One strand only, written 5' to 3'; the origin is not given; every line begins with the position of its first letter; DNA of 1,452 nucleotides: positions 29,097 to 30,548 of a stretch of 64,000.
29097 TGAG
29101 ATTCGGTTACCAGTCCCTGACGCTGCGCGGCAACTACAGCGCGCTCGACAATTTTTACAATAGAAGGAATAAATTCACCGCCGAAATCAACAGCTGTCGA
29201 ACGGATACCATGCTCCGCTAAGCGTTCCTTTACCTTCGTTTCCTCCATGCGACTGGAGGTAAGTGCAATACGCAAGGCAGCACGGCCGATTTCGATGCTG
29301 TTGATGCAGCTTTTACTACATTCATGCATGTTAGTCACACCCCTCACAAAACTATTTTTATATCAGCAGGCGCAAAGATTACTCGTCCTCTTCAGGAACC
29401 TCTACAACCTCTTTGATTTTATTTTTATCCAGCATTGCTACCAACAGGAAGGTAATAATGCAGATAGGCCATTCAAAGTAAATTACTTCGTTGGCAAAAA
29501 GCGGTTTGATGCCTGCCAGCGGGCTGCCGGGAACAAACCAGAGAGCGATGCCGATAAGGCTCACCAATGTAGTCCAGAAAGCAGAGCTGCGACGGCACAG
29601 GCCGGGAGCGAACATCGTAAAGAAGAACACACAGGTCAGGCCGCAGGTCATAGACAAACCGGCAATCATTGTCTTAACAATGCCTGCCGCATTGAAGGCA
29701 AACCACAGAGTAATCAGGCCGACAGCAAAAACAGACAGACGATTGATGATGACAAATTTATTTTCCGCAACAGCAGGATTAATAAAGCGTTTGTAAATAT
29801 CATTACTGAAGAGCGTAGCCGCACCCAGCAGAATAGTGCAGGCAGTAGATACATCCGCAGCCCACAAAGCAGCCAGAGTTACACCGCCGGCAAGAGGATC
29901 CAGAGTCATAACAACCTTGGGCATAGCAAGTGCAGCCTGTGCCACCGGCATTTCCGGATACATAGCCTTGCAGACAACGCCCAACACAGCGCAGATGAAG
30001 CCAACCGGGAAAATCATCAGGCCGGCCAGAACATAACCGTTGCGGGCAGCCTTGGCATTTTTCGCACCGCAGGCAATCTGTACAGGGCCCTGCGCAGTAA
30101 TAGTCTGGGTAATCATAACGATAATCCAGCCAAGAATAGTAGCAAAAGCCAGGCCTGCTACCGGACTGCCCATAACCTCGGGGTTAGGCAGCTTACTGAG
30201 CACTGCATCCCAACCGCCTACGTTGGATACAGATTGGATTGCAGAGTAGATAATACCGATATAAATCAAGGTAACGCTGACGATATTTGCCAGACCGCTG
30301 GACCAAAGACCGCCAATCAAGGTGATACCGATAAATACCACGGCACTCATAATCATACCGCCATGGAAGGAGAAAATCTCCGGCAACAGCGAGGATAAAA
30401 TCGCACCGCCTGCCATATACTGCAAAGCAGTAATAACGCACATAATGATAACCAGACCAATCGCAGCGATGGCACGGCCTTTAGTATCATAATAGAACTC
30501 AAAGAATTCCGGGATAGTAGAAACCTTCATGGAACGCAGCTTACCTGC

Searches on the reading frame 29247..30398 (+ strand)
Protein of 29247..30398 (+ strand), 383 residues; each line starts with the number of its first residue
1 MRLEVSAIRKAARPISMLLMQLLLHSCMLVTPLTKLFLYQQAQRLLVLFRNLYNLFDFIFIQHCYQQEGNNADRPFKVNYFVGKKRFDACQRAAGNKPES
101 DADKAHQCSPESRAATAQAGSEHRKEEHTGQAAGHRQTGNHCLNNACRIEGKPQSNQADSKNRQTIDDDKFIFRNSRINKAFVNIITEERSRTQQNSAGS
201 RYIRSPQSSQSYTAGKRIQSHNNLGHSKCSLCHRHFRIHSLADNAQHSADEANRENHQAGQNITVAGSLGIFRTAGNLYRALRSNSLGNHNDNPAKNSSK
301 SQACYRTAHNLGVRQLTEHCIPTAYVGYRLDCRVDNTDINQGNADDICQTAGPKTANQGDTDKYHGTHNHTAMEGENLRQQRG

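Call 9: find_encoding_contigs(protein=window:29247-30398:+, flank=10000, max_places=1)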
Protein window:29247-30398:+ (383 aa): no gene with exactly this product is on record in the collection.

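Call 17: search_protein_families(library=pfam, proteins=[window:29247-30398:+], max_evalue=0.00001)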
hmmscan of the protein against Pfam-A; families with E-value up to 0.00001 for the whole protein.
window:29247-30398:+ (383 aa): 0 families
